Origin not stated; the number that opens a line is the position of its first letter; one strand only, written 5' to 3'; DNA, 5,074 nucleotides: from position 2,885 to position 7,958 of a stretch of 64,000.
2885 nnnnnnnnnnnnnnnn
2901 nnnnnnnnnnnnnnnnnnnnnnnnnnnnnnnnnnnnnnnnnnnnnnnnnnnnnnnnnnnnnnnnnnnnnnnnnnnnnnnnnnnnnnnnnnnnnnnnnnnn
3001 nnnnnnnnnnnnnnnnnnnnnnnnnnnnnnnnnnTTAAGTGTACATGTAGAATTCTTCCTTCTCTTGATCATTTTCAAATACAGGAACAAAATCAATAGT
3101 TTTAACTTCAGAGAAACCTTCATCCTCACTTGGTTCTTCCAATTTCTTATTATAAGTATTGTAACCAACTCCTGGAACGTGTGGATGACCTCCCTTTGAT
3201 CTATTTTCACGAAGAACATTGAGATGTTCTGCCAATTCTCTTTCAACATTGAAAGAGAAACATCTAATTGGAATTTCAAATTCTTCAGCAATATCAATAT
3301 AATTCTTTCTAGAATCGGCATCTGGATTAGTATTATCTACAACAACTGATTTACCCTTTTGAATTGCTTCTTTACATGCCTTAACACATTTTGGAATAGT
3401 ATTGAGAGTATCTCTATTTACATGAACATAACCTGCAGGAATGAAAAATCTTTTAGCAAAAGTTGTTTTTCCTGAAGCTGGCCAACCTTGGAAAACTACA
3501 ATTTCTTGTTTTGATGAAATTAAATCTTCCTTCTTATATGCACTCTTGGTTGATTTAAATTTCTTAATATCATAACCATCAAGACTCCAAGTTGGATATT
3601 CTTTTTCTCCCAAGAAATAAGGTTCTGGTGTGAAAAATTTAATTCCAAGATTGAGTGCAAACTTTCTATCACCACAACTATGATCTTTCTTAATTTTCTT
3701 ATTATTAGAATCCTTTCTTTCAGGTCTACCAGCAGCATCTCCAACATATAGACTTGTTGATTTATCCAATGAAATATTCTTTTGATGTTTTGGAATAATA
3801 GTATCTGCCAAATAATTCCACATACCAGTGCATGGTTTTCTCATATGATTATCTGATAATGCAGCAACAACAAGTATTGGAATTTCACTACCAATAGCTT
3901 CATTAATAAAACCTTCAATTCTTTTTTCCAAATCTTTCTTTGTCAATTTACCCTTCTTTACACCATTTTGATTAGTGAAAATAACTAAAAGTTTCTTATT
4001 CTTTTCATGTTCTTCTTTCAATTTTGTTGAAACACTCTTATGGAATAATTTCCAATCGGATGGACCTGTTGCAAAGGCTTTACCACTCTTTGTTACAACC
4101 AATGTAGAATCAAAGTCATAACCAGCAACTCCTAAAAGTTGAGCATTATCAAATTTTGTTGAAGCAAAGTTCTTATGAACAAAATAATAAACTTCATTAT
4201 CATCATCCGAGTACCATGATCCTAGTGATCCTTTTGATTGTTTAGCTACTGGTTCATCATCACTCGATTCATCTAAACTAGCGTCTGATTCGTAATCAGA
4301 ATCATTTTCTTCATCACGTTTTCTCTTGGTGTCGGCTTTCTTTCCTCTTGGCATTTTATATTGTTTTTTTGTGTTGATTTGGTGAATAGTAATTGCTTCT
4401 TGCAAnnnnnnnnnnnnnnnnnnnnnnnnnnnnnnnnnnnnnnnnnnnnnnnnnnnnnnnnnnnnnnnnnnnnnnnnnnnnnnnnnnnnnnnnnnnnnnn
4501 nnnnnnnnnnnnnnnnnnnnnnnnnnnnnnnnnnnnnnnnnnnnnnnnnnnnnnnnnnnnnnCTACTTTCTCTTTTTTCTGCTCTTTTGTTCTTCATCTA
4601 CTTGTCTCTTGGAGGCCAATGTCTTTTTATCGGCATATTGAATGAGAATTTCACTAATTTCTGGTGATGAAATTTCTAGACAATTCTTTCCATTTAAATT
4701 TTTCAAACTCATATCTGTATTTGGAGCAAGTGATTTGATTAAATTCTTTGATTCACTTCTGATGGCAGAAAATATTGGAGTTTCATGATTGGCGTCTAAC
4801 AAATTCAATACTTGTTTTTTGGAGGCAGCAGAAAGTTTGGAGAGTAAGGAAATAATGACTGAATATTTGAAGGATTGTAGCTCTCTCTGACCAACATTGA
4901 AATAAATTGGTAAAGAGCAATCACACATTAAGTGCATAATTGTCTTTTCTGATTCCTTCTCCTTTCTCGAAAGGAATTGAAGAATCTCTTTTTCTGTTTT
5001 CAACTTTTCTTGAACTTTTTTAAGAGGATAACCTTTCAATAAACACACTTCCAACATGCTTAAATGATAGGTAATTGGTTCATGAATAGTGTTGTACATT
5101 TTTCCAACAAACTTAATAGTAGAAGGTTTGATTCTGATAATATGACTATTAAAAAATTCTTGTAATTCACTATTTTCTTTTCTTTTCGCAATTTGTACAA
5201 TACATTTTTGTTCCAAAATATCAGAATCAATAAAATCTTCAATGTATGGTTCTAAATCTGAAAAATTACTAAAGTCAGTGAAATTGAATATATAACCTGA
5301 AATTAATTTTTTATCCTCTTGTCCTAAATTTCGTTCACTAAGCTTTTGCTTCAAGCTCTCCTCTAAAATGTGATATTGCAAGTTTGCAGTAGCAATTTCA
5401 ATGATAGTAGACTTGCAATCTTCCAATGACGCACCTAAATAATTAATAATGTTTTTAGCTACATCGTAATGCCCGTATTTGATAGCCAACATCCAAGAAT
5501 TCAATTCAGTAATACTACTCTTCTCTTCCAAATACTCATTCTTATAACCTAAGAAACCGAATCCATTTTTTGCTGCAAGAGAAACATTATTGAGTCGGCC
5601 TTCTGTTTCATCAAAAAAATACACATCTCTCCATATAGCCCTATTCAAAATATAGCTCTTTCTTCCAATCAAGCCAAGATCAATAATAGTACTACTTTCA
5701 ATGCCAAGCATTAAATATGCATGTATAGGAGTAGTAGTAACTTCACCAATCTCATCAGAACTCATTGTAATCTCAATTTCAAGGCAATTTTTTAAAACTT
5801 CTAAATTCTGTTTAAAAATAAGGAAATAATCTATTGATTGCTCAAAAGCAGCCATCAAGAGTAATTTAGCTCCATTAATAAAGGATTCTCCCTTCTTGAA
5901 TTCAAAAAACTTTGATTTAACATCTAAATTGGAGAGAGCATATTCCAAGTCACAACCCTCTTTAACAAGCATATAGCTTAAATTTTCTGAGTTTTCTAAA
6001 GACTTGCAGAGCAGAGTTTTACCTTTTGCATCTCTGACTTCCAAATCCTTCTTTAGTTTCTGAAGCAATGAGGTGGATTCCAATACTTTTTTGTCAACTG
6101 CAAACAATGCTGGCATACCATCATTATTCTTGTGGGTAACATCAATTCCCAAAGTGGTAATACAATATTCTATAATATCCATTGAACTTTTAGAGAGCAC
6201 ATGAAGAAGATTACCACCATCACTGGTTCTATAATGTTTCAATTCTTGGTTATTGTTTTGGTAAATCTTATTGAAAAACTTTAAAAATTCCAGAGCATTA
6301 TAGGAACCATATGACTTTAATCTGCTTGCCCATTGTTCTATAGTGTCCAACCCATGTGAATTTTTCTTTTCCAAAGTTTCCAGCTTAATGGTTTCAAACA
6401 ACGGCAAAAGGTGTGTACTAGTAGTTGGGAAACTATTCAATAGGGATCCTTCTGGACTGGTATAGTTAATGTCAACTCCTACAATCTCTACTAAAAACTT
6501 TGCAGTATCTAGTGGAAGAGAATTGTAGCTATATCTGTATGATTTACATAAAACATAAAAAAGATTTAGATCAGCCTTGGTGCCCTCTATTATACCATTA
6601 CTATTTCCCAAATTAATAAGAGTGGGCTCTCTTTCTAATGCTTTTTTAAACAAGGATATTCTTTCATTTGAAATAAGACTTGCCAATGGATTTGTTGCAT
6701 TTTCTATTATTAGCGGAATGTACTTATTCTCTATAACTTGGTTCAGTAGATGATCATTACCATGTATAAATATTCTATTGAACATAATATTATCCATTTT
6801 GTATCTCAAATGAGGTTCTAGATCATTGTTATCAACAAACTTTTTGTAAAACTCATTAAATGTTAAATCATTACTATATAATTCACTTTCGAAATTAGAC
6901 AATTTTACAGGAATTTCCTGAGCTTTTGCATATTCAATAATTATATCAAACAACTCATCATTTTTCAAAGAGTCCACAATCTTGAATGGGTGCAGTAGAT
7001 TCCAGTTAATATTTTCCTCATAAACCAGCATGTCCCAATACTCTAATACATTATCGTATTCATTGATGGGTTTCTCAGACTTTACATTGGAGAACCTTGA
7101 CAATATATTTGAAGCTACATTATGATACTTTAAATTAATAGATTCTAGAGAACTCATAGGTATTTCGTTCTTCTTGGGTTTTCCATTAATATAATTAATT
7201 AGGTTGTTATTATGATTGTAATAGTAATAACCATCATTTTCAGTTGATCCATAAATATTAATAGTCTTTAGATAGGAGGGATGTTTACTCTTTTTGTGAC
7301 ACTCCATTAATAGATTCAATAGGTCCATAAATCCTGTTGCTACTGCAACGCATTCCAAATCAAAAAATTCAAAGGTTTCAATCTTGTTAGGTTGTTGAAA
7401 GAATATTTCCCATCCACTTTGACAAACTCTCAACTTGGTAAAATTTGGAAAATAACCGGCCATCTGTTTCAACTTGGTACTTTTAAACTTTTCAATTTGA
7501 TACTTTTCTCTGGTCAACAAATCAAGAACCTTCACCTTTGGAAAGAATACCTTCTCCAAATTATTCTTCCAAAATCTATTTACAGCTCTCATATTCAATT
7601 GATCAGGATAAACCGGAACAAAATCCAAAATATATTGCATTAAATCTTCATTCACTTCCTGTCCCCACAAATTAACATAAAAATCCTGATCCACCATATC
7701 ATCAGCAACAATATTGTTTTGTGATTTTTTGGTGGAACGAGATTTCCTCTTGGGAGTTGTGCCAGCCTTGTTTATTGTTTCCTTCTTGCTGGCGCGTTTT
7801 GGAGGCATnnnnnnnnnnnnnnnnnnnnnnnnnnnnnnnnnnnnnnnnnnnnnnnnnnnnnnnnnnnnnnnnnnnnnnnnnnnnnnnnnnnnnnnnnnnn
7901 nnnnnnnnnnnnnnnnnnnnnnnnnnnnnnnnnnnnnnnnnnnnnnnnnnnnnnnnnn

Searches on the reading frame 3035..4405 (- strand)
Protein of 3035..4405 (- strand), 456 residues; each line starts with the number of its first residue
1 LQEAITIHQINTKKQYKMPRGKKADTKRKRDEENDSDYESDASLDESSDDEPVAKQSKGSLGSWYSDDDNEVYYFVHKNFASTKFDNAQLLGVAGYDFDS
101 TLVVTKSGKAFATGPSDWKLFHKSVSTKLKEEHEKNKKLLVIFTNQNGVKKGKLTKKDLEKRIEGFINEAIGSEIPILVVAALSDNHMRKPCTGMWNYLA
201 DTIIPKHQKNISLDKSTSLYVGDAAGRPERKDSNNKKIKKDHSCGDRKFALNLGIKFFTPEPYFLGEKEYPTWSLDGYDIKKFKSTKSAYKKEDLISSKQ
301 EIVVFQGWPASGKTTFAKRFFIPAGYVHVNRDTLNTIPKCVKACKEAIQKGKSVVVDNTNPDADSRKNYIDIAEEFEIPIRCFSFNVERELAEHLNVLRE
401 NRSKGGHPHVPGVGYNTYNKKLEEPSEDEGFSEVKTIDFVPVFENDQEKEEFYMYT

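Call 14: search_protein_families(library=pfam, proteins=[window:3035-4405:-], max_evalue=0.001)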
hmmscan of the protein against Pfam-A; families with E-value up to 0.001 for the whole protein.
window:3035-4405:- (456 aa): 2 families
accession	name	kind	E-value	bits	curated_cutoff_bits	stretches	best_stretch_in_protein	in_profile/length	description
PF08645.17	PNK3P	-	1.1e-47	162.1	22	1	93-264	2-161/161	Polynucleotide kinase 3 phosphatase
PF13671.12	AAA_33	-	2.9e-14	54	27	1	342-403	61-122/143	AAA domain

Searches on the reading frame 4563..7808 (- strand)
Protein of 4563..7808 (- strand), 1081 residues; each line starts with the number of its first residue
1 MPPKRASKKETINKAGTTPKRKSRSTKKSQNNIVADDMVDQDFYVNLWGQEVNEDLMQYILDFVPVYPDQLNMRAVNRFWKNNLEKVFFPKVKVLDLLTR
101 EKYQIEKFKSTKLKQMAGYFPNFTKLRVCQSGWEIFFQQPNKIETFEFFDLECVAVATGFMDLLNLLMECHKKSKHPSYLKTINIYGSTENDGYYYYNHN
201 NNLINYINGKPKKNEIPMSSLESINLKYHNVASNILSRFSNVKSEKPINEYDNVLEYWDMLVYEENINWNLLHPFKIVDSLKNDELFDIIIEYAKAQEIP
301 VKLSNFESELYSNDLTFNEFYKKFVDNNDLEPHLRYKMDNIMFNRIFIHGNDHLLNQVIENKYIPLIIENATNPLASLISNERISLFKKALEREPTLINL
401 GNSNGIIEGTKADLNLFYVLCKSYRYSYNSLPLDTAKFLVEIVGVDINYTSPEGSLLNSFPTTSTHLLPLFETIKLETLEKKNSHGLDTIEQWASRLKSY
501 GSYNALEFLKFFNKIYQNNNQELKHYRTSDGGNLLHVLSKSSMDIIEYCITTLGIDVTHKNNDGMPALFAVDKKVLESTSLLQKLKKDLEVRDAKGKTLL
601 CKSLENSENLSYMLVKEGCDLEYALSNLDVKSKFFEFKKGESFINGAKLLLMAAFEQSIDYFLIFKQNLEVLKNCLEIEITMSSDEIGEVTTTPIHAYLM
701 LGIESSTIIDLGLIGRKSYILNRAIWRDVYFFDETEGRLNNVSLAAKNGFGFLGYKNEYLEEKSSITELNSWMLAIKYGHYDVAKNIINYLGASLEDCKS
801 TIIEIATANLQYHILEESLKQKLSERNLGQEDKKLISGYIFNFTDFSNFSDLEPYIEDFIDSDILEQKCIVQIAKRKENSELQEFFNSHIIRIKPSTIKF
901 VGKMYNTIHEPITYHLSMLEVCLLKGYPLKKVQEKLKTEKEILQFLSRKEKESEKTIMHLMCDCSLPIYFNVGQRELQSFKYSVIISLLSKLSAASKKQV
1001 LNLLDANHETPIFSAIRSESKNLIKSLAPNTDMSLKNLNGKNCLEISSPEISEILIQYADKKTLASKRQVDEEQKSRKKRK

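Call 14: search_protein_families(library=pfam, proteins=[window:4563-7808:-], max_evalue=0.001)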
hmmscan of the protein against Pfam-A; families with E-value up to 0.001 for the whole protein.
window:4563-7808:- (1081 aa): 2 families
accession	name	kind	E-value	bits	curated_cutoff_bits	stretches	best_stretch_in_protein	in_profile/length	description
PF12796.13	Ank_2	-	4.7e-07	30.7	27.3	0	1001-1060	22-85/90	Ankyrin repeats (3 copies)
PF13637.12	Ank_4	-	1.1e-05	26.1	22.7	0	539-569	6-35/50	Ankyrin repeats (many copies)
